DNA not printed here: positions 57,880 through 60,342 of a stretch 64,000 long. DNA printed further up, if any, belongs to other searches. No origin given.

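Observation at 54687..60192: Tandem pair of giant bacterial thaumatin-like (PR-5/osmotin family) lipoproteins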

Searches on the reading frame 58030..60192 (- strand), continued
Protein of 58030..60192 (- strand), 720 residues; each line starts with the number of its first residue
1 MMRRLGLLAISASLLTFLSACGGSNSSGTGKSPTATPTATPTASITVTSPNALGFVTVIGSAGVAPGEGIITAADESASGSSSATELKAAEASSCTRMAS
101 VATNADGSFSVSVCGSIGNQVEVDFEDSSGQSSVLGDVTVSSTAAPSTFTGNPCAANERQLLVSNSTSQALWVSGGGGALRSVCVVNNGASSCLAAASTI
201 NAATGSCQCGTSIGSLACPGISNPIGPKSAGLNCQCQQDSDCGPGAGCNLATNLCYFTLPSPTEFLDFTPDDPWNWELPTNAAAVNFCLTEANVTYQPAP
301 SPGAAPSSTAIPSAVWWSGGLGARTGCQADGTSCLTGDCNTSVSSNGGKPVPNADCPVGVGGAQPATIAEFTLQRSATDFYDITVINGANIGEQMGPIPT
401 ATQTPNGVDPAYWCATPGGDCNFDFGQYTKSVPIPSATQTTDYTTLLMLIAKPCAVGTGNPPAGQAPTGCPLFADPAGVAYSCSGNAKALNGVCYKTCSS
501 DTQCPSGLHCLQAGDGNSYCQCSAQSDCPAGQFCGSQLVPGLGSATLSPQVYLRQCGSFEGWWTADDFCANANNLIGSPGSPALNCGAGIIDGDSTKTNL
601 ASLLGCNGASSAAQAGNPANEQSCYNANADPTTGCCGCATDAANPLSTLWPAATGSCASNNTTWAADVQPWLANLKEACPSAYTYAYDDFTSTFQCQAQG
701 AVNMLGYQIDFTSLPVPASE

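Call 30: fold_search(model_id=the predicted structure, library=pdb)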
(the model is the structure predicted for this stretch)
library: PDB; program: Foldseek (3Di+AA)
matches with E <= 10: 312; with E <= 0.001: 6
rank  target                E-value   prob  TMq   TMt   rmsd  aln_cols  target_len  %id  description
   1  3zs3                  3.6e-06  1.00  0.21  0.59  10.1       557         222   13  High resolution structure of Mal d 2, the thaumatin like food allergen from apple (released 2012-07-11)
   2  7p22_B                1.4e-04  1.00  0.17  0.50   7.4       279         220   18  Thaumatin-like protein of Amycolatopsis rifamycinica (released 2022-07-13)
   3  2d8o                  5.6e-04  1.00  0.15  0.46  10.0       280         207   15  Structure of VIL-thaumatin (released 2006-07-11)
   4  3e3s                  8.8e-04  1.00  0.15  0.47   9.6       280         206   14  Structure of thaumatin with the magic triangle I3C (released 2008-10-28)
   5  6e0d                  8.8e-04  1.00  0.13  0.43   9.8       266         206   14  X-ray structure of a complex of thaumatin with xylene cyanol (released 2018-09-19)
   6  7p22_A                8.8e-04  1.00  0.17  0.51  11.1       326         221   16  Thaumatin-like protein of Amycolatopsis rifamycinica (released 2022-07-13)
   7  7vcg                  1.1e-03  1.00  0.15  0.46   9.1       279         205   14  Thaumatin protected by alginate gel (released 2022-09-07)
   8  5x9m                  1.2e-03  1.00  0.15  0.47   9.9       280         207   14  Structure of hyper-sweet thaumatin (D21N) (released 2018-03-14)
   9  2d8p                  1.2e-03  1.00  0.13  0.41   9.4       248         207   15  Structure of HYPER-VIL-thaumatin (released 2006-07-11)
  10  5yyr                  1.3e-03  1.00  0.15  0.45   9.1       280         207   14  Structure K106A thaumatin (released 2018-03-21)
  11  3aok                  1.8e-03  1.00  0.15  0.45   9.3       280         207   14  Crystal structure of sweet-tasting protein thaumatin II (released 2011-07-27)
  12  7p20                  1.9e-03  1.00  0.14  0.46   7.7       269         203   15  High resolution structure of the Juniperus ashei allergen - Jun a 3 (released 2022-07-13)
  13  1thv                  2.0e-03  1.00  0.15  0.46  10.2       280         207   14  THE STRUCTURES OF THREE CRYSTAL FORMS OF THE SWEET PROTEIN THAUMATIN (released 1994-12-20)
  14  5yyp                  2.0e-03  1.00  0.15  0.45   9.1       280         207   14  Structure K137A thaumatin (released 2018-03-21)
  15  5yyq                  2.5e-03  1.00  0.15  0.45   9.1       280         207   14  Structure K78A thaumatin (released 2018-03-21)
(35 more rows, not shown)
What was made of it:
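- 58030..60192 (-): Gene B: 720-aa thaumatin-family lipoprotein precursor (mature ~70 kDa, pI ~4.05, 43 Cys). Foldseek top hits are Mal d 2 (3zs3), the Amycolatopsis TLP (7p22) and thaumatin (call 30).
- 59743..60129 (-): B aa 22-150: Pro/Thr-rich linker (aa 22-44), then a ~100-aa beta-rich N-terminal domain (Ig-like, low confidence). Weak CGTase-domain Foldseek hits (call 30).
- Closest known: Plant PR-5 thaumatin-like proteins. Same: Same fold (call 30).
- Closest known: Thaumatin-like protein of Amycolatopsis rifamycinica. Same: It is a bacterial protein with a solved thaumatin fold, and it is the second-best structural match to the B model (call 30).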

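Call 41: search_protein_representatives(alignment_id=A1)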
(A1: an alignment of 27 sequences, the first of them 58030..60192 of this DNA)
Query: 27 sequences, 604 profile positions. Proteins with E-value up to 0.001 (for the whole library): 1527; up to 1e-10: 733; up to 1e-30: 229. The best 150 are listed.
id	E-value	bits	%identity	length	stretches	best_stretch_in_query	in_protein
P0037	1.8e-226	769.8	-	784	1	21-601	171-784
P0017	4.0e-225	765.4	-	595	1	55-603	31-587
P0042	1.8e-215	733.5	-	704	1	22-602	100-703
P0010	1.1e-210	717.7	-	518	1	101-602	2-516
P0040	2.9e-206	703.1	-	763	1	15-603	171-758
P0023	1.6e-202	690.7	-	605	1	63-603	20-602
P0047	3.0e-190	650.2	-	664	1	30-601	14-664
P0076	2.5e-188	643.8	-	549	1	76-603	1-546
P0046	2.1e-173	594.6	-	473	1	143-602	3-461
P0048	2.9e-166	570.9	-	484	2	198-500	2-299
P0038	3.0e-155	534.6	-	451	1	213-603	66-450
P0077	1.2e-152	526.0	-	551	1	68-603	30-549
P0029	1.7e-150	518.9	-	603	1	12-436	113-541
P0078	2.9e-144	498.3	-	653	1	38-602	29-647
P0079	1.9e-143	495.6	-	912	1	35-602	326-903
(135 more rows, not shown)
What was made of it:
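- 58033..58512 (-): B aa 561-720: C-terminal thaumatin part (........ ... CCGC ... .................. ... YQIDF). This ~185-aa module is the most widely conserved part of the family (call 41).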

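Call 42: search_solved_structures(query=A1, max_evalue=0.01, show_alignments=3)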
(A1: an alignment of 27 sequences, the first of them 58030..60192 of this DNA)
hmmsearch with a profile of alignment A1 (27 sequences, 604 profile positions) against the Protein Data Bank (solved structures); distinct sequences matched with E-value up to 0.01: 24.
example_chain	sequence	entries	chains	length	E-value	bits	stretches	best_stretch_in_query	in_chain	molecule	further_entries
2ahn_A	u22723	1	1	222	8.1e-14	54.2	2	211-301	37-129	Thaumatin-like protein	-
3zs3_A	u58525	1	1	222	1.9e-13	53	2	180-313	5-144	THAUMATIN-LIKE PROTEIN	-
1z3q_A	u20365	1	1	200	3.9e-13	52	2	222-324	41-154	Thaumatin-like Protein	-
4bct_A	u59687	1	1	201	1.1e-12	50.5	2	225-323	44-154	THAUMATIN-LIKE PROTEIN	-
4l2j_A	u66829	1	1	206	3.7e-11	45.4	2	225-314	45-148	Osmotin: antifungal laticifer protein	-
2i0w_A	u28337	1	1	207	4.4e-11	45.2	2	558-587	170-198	Protein NP24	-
1du5_A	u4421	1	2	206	8.4e-11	44.3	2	224-292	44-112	ZEAMATIN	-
1pcv_A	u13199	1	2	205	2e-10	43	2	558-587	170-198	osmotin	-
1aun_A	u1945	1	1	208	2.1e-10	42.9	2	559-595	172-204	PR-5D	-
4jru_A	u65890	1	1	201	5.1e-10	41.7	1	222-314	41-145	thaumatin-like protein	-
4l5h_A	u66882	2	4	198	5.2e-07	31.7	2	224-317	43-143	VVTL1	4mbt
5yyq_A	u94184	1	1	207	5.7e-07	31.6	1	222-293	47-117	Preprothaumatin I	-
1lr2_A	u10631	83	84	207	7e-07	31.3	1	222-293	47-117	Thaumatin I | Thaumatin-1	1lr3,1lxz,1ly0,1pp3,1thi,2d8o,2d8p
1thv_A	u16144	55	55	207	7.7e-07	31.2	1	222-293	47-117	THAUMATIN ISOFORM A | Preprothaumatin I | Thaumatin I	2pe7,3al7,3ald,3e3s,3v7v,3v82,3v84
6g89_C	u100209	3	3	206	8.5e-07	31.1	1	222-293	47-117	Thaumatin I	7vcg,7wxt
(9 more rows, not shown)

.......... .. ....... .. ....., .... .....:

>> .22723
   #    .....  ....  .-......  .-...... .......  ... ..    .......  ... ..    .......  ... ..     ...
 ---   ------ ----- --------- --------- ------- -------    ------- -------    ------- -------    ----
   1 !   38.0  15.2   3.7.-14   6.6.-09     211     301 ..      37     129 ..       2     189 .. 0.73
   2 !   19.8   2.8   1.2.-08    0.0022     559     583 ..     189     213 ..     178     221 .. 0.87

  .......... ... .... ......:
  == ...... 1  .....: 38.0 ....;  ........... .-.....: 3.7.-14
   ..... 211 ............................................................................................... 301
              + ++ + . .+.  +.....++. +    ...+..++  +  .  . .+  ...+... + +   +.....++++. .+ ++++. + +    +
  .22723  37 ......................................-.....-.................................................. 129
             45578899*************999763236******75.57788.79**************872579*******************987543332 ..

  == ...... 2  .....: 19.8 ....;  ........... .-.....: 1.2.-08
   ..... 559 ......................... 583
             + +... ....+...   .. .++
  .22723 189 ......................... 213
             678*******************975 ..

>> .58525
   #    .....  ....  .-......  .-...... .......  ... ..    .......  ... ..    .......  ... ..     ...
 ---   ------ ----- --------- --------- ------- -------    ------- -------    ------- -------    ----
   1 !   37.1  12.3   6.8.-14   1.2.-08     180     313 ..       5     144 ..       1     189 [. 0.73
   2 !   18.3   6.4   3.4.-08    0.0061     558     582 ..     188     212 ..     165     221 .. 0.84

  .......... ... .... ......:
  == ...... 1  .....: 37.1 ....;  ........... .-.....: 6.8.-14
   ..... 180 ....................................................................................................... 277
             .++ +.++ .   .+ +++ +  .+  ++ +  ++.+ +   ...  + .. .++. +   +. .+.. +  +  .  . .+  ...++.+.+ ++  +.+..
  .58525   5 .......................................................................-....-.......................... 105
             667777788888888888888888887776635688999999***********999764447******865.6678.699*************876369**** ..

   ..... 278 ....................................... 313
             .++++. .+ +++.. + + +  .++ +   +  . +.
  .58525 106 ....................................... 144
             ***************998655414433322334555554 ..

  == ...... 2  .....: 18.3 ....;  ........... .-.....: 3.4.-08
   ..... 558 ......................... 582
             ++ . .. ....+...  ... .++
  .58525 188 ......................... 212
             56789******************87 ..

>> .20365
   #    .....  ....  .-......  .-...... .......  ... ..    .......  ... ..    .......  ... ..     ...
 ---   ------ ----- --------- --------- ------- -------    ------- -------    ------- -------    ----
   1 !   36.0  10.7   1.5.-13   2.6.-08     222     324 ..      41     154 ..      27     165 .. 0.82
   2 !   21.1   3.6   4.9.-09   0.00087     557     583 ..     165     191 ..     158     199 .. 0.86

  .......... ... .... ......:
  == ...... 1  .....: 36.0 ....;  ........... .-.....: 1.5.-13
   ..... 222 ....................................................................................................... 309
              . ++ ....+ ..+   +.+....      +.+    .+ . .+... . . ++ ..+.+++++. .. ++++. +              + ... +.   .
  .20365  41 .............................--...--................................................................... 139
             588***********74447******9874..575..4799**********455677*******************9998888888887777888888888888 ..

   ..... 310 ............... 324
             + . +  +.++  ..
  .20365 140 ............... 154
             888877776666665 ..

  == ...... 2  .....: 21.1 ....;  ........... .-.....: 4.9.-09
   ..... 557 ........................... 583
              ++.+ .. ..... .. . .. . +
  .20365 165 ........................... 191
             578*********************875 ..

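Call 64: search_protein_families(library=ncbifam, proteins=[L060:4930-6945:+, L082:4927-6936:+, L068:1541-3586:+, L049:248-2371:+, L025:4858-7170:+, L067:5914-7365:+], max_evalue=0.001)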
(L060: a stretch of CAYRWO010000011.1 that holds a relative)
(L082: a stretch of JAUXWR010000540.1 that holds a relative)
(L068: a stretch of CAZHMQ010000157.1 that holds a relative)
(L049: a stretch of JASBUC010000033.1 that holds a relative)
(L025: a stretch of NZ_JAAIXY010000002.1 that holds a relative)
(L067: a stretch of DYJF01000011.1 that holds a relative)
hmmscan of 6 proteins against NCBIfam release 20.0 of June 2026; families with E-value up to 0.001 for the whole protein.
L060:4930-6945:+ (671 aa): 1 family
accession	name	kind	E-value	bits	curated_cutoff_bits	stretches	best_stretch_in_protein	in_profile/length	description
NF045527.1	LegT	equivalog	1.8e-63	215.3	1200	1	250-667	336-771/776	Dot/Icm T4SS effector LegT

L082:4927-6936:+ (669 aa): 1 family
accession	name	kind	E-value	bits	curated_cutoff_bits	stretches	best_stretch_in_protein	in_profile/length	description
NF045527.1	LegT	equivalog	2.2e-58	198.4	1200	1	261-666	347-772/776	Dot/Icm T4SS effector LegT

L068:1541-3586:+ (681 aa): 1 family
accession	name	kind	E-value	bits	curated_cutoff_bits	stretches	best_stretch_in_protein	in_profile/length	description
NF045527.1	LegT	equivalog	2.6e-47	161.8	1200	1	256-678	341-772/776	Dot/Icm T4SS effector LegT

L049:248-2371:+ (707 aa): 1 family
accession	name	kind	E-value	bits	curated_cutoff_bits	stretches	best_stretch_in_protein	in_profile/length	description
NF045527.1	LegT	equivalog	1.5e-40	139.4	1200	1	278-700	378-763/776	Dot/Icm T4SS effector LegT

L025:4858-7170:+ (770 aa): 1 family
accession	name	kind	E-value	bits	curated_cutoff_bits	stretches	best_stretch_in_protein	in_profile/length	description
NF045527.1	LegT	equivalog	3.6e-15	55.5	1200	2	341-534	378-579/776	Dot/Icm T4SS effector LegT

L067:5914-7365:+ (483 aa): 1 family
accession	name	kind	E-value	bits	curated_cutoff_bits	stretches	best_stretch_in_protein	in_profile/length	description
NF045527.1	LegT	equivalog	3e-34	118.6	1200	1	88-479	377-759/776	Dot/Icm T4SS effector LegT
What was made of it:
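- On LegT (NCBIfam NF045527, equivalog): Even the Legionella MAG homologs reach only 198-215 bits (call 64).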

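Call 65: search_protein_families(library=pfam, proteins=[L060:4930-6945:+, L049:248-2371:+, L025:4858-7170:+, L067:5914-7365:+, L053:4633-7143:+, L065:4483-7038:+, L061:5683-8118:+, L022:4330-7491:+, L059:5524-7032:+], max_evalue=0.001)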
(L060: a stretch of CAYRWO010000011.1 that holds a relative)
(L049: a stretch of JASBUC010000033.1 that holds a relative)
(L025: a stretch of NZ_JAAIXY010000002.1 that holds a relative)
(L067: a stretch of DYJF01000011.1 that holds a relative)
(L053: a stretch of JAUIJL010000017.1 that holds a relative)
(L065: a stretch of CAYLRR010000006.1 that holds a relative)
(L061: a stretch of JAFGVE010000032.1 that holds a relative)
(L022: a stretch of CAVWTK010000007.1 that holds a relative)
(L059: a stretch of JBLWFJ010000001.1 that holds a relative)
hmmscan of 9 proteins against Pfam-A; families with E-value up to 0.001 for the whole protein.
L060:4930-6945:+ (671 aa): 1 family
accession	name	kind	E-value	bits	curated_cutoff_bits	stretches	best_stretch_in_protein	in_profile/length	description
PF00314.23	Thaumatin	-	8e-14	52.3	27.4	1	356-657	39-209/209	Thaumatin family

L049:248-2371:+ (707 aa): 1 family
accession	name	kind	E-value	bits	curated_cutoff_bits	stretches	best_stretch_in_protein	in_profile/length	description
PF00314.23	Thaumatin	-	4.4e-17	62.9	27.4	2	316-459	18-131/209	Thaumatin family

L025:4858-7170:+ (770 aa): 1 family
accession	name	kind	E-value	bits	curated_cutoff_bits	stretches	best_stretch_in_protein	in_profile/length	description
PF00314.23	Thaumatin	-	6.3e-14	52.6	27.4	2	366-542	22-170/209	Thaumatin family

L067:5914-7365:+ (483 aa): 1 family
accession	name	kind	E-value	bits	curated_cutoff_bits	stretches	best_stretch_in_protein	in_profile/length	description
PF00314.23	Thaumatin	-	3e-17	63.4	27.4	1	133-479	39-207/209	Thaumatin family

L053:4633-7143:+ (836 aa): 1 family
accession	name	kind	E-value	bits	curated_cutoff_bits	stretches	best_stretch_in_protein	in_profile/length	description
PF00314.23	Thaumatin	-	4.3e-13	49.8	27.4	1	441-573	24-133/209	Thaumatin family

L065:4483-7038:+ (851 aa): 1 family
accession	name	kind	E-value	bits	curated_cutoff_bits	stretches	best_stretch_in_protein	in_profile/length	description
PF00314.23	Thaumatin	-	3.6e-16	59.9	27.4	2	511-598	40-115/209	Thaumatin family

L061:5683-8118:+ (811 aa): 1 family
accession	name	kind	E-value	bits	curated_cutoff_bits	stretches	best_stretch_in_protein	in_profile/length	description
PF00314.23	Thaumatin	-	2.7e-07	30.9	27.4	2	315-421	71-149/209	Thaumatin family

L022:4330-7491:+ (1053 aa): 1 family
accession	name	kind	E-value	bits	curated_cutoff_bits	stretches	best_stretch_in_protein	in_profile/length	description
PF00314.23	Thaumatin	-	4.7e-12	46.5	27.4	2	700-808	38-132/209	Thaumatin family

L059:5524-7032:+ (502 aa): 1 family
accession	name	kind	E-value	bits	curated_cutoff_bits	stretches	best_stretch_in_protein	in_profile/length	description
PF00314.23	Thaumatin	-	5.7e-18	65.8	27.4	2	107-269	1-135/209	Thaumatin family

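Call 76: search_protein_families(library=pfam, proteins=[L025:1624-2358:+, L017:3885-5285:-, L059:2977-3981:+, L025:7313-8149:+, L025:9051-10487:+, L029:9776-12784:-, L005:1587-2354:-, L079:4679-5446:+], max_evalue=0.00001)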
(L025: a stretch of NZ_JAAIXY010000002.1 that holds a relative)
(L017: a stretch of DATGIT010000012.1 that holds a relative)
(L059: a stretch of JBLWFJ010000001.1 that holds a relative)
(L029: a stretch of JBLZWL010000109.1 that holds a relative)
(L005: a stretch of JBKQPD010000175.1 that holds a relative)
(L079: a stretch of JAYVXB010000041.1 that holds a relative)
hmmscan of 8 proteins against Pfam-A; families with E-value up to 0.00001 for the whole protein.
L025:1624-2358:+ (245 aa): 2 families
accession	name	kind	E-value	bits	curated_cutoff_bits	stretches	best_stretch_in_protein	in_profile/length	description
PF13561.12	adh_short_C2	-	1.7e-52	178.8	27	1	14-241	1-235/236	Enoyl-(Acyl carrier protein) reductase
PF00106.31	adh_short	-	1.8e-41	142.3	26.6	1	10-193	3-190/195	short chain dehydrogenase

L017:3885-5285:- (467 aa): 2 families
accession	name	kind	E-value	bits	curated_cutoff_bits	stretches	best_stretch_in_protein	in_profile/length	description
PF13561.12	adh_short_C2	-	6.5e-66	222.7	27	1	226-464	1-235/236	Enoyl-(Acyl carrier protein) reductase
PF00106.31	adh_short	-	3.2e-53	180.6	26.6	1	220-414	1-193/195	short chain dehydrogenase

L059:2977-3981:+ (335 aa): 3 families
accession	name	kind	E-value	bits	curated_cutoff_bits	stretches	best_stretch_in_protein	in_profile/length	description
PF00106.31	adh_short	-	3.4e-35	121.7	26.6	1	84-267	2-187/195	short chain dehydrogenase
PF13561.12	adh_short_C2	-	1.2e-23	84.4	27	1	89-268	1-182/236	Enoyl-(Acyl carrier protein) reductase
PF08659.16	KR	-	4.3e-12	46.8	22.6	1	86-244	4-164/180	KR domain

L025:7313-8149:+ (279 aa): 0 families

L025:9051-10487:+ (479 aa): 2 families
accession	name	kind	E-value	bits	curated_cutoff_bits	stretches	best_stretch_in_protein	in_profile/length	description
PF00120.29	Gln-synt_C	-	1.1e-75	255.4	24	1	139-451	3-332/344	Glutamine synthetase, catalytic domain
PF03951.24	Gln-synt_N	-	6.8e-11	42.1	33.4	1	51-129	2-80/82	Glutamine synthetase, beta-Grasp domain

L029:9776-12784:- (1003 aa): 2 families
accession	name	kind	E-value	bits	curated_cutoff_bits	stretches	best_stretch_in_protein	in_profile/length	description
PF13520.12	AA_permease_2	-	4.8e-35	121.7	27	1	593-975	2-401/427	Amino acid permease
PF00324.27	AA_permease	-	7.9e-24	84.6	24.6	1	601-944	6-379/470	Amino acid permease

L005:1587-2354:- (256 aa): 2 families
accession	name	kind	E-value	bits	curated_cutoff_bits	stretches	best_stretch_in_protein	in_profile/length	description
PF13561.12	adh_short_C2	-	2.6e-58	197.8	27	1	12-253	1-235/236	Enoyl-(Acyl carrier protein) reductase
PF00106.31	adh_short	-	7.1e-53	179.4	26.6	1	6-194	1-191/195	short chain dehydrogenase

L079:4679-5446:+ (256 aa): 3 families
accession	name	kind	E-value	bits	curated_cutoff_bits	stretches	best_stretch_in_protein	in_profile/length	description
PF00106.31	adh_short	-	4.6e-47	160.5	26.6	1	17-219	2-189/195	short chain dehydrogenase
PF13561.12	adh_short_C2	-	7.3e-34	117.8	27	1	22-219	1-183/236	Enoyl-(Acyl carrier protein) reductase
PF08659.16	KR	-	9.6e-07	29.3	22.6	1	18-103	3-95/180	KR domain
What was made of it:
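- Closest known: Myxococcus / Corallococcus / Pyxidicoccus 750-770-aa thaumatin-family proteins. Different: Their gene neighbourhood is unrelated (glutamine synthetase, amino-acid permease; call 76).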
